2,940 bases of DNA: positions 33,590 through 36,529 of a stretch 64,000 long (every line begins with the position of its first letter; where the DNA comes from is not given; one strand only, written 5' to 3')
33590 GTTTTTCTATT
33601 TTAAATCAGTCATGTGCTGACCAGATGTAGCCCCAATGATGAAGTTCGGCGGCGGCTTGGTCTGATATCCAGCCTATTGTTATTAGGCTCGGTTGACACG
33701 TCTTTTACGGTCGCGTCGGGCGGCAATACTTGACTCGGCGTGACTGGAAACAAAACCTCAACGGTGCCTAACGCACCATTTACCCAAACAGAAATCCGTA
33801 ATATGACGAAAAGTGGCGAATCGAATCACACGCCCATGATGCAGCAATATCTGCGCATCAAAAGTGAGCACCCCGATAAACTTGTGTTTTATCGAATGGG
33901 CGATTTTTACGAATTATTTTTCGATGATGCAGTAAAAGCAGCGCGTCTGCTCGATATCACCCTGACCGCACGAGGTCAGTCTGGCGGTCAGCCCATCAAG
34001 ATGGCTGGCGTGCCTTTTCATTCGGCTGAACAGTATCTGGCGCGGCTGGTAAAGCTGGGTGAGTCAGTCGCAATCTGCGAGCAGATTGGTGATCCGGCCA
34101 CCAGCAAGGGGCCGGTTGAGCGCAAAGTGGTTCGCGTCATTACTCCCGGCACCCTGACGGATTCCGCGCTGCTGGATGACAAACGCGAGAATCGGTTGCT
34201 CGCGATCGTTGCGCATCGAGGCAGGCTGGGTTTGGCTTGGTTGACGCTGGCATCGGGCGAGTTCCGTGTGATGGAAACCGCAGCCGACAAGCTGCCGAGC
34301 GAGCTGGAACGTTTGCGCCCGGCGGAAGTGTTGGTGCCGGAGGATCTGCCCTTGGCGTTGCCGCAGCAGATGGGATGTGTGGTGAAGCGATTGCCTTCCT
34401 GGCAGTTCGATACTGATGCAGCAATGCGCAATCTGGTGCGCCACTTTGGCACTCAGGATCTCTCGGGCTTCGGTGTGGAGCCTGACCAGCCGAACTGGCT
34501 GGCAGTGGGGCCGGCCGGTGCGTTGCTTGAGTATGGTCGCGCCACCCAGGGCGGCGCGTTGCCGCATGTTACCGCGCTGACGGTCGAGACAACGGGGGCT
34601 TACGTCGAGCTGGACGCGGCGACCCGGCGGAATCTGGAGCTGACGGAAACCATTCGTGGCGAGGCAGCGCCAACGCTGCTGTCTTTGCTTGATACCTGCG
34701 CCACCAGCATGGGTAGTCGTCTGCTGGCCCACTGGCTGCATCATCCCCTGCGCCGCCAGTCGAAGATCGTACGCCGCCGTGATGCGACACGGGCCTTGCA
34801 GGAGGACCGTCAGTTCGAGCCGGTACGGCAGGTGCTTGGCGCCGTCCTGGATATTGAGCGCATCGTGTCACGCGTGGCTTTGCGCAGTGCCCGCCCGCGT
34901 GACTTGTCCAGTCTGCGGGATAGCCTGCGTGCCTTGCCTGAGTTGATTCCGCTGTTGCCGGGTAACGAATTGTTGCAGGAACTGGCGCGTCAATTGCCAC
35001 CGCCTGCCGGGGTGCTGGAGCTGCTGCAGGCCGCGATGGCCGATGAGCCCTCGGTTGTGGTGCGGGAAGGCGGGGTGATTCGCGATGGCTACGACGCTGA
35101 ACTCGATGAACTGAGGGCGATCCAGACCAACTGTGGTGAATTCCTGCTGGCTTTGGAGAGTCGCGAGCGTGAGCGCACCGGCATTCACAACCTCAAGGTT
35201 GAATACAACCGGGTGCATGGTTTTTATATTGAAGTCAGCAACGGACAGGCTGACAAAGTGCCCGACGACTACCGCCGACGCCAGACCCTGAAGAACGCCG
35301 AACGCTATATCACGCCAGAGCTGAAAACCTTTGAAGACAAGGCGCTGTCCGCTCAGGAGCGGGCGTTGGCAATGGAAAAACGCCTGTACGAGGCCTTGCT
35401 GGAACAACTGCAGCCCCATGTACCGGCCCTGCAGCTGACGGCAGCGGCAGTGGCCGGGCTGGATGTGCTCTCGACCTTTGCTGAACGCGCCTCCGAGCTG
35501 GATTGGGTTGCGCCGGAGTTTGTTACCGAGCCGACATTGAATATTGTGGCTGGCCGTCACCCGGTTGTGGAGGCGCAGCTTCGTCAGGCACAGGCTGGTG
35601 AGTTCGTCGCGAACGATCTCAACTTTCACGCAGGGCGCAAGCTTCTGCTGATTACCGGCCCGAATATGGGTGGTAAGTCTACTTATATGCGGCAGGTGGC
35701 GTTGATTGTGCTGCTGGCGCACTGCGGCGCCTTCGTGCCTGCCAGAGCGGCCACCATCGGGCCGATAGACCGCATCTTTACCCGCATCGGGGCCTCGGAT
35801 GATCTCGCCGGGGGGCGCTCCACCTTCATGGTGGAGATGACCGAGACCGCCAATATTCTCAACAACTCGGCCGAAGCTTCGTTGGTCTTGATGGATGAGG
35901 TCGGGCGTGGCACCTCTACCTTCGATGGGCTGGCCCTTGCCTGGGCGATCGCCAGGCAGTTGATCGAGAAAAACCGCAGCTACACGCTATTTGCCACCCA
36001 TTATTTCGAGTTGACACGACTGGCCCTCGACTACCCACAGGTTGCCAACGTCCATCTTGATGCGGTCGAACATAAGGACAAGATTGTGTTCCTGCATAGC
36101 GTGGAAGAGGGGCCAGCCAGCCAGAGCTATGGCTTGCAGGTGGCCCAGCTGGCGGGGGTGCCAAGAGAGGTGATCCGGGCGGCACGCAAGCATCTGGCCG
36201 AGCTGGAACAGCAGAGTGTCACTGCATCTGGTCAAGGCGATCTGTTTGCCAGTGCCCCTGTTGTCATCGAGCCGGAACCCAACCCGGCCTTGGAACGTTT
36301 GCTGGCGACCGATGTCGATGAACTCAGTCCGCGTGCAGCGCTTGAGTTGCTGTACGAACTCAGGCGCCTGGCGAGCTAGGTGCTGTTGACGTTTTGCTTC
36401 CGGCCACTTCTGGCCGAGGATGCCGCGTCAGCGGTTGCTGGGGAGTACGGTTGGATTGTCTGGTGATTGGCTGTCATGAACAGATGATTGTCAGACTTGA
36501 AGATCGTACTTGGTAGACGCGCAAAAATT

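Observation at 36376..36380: Repeat-element terminal CTAG repeatedly donates the stop codon (TAG) of the neighbouring gene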

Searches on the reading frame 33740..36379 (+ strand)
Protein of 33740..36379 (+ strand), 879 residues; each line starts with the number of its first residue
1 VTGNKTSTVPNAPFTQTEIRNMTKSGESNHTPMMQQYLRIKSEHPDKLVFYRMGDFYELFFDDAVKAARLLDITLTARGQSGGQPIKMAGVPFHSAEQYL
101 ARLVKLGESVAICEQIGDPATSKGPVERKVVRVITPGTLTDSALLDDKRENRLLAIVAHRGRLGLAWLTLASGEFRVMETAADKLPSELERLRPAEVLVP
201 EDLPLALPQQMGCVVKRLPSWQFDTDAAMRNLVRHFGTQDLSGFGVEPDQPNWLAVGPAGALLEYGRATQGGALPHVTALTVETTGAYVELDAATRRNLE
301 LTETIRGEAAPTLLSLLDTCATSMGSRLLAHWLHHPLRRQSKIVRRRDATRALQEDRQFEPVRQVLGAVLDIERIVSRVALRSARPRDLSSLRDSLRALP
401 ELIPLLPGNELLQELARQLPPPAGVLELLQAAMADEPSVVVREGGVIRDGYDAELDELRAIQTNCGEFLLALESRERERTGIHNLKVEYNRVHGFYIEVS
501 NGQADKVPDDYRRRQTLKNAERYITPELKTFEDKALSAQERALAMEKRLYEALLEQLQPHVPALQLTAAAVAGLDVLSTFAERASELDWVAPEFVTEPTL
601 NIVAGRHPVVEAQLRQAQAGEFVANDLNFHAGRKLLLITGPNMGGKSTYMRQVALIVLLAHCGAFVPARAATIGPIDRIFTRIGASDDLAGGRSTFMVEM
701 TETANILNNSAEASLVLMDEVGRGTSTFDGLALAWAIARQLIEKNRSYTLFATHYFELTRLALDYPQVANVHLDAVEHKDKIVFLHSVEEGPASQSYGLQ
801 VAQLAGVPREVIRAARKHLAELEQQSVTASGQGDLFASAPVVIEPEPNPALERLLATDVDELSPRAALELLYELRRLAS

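Call 16: search_protein_families(library=pfam, proteins=[window:33740-36379:+])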
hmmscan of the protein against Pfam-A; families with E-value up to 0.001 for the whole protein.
window:33740-36379:+ (879 aa): 5 families
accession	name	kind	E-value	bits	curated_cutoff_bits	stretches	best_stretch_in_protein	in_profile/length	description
PF00488.27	MutS_V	-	1.9e-85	286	30.2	1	637-823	2-188/188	MutS domain V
PF05192.23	MutS_III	-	1.3e-46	159.8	34.1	1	294-581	1-194/194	MutS domain III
PF01624.25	MutS_I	-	3.4e-44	150.1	20.6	1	31-142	1-112/113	MutS domain I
PF05190.23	MutS_IV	-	6.9e-32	110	22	1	450-541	1-92/92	MutS family domain IV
PF05188.22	MutS_II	-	1.5e-22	80.9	25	1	151-277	1-132/133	MutS domain II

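Call 26: find_encoding_contigs(protein=window:33803-36379:+, flank=10000, max_places=6)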
Protein window:33803-36379:+ (858 aa): no gene with exactly this product is on record in the collection.

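Call 27: find_homologous_proteins(query=window:33803-36379:+, max_evalue=1e-100)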
Query window:33803-36379:+ (858 aa): 8000 proteins with E <= 1e-100 among 8000 candidates; the best 120 are listed.
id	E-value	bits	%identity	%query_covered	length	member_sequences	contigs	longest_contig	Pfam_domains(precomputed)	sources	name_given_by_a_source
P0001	0.0e+0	1886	100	100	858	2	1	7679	PF01624.26,PF05192.24,PF05188.24,PF05190.24,PF00488.28,PF27441.1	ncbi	-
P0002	0.0e+0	1405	76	100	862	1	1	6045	PF01624.26,PF05192.24,PF05188.24,PF05190.24,PF00488.28,PF27441.1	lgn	-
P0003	0.0e+0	1398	75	100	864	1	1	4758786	PF01624.26,PF05192.24,PF05188.24,PF05190.24,PF00488.28,PF27441.1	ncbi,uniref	ncbi:DNA mismatch repair protein MutS [Chitinimonas lacunae]|uniref:DNA mismatch repair protein MutS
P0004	0.0e+0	1396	74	99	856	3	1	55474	PF01624.26,PF05192.24,PF05188.24,PF05190.24,PF00488.28,PF27441.1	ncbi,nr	ncbi:MAG: DNA mismatch repair protein MutS [Burkholderiales bacterium]|nr:DNA mismatch repair protei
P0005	0.0e+0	1394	76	99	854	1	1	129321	PF01624.26,PF05192.24,PF05188.24,PF05190.24,PF00488.28,PF27441.1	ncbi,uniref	ncbi:DNA mismatch repair protein MutS [Chitinimonas sp. PSY-7]|uniref:DNA mismatch repair protein Mu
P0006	0.0e+0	1391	76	99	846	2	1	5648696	PF01624.26,PF05192.24,PF05188.24,PF05190.24,PF00488.28,PF27441.1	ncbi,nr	ncbi:DNA mismatch repair protein MutS [Chitinimonas koreensis]|nr:DNA mismatch repair protein MutS [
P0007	0.0e+0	1389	75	100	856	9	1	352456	PF01624.26,PF05192.24,PF05188.24,PF05190.24,PF00488.28,PF27441.1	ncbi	ncbi:DNA mismatch repair protein MutS [Chitinimonas sp. JJ19]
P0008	0.0e+0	1382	74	100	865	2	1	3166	PF01624.26,PF05192.24,PF05188.24,PF05190.24,PF00488.28,PF27441.1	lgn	-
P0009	0.0e+0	1381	75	99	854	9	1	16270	PF01624.26,PF05192.24,PF05188.24,PF05190.24,PF00488.28,PF27441.1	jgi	jgi:DNA mismatch repair protein MutS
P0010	0.0e+0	1380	75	99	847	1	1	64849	PF01624.26,PF05192.24,PF05188.24,PF05190.24,PF00488.28,PF27441.1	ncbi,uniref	ncbi:DNA mismatch repair protein MutS [Chitinimonas sp.]|uniref:DNA mismatch repair protein MutS n=1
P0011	0.0e+0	1378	74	100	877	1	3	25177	PF01624.26,PF05192.24,PF05188.24,PF05190.24,PF00488.28,PF27441.1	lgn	-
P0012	0.0e+0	1375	75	99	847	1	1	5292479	PF01624.26,PF05192.24,PF05188.24,PF05190.24,PF00488.28,PF27441.1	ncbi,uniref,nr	ncbi:DNA mismatch repair protein MutS [Chitinimonas arctica]|uniref:DNA mismatch repair protein MutS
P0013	0.0e+0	1373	75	98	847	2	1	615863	PF01624.26,PF05192.24,PF05188.24,PF05190.24,PF00488.28,PF27441.1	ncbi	ncbi:DNA mismatch repair protein MutS [Chitinimonas naiadis]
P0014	0.0e+0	1364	75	99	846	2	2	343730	PF01624.26,PF05192.24,PF05188.24,PF05190.24,PF00488.28,PF27441.1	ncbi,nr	ncbi:DNA mismatch repair protein MutS [Chitinimonas sp. BJB300]|nr:DNA mismatch repair protein MutS 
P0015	0.0e+0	1354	73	99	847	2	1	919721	PF01624.26,PF05192.24,PF05188.24,PF05190.24,PF00488.28,PF27441.1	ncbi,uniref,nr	ncbi:DNA mismatch repair protein MutS [Chitinimonas sp. BJYL2]|uniref:DNA mismatch repair protein Mu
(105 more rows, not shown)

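Call 28: find_encoding_contigs(protein=P0001, flank=10000, max_places=6)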
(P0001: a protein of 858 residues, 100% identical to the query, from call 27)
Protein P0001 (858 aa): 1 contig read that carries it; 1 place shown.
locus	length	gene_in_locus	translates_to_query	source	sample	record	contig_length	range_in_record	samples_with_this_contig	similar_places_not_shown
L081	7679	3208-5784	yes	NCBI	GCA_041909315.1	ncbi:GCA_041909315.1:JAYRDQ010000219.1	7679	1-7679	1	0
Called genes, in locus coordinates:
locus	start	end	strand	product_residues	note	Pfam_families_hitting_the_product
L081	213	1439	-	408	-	PF07690:MFS_1, PF00083:Sugar_tr, PF05631:MFS_5 (faint), PF07690:MFS_1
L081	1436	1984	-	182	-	PF00583:Acetyltransf_1, PF13302:Acetyltransf_3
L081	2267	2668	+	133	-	-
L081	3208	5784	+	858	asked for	PF01624:MutS_I, PF05188:MutS_II, PF05192:MutS_III, PF05190:MutS_IV, PF00488:MutS_V, PF27441:MutS_C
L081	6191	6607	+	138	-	-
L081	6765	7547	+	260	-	PF00497:SBP_bac_3 (weak)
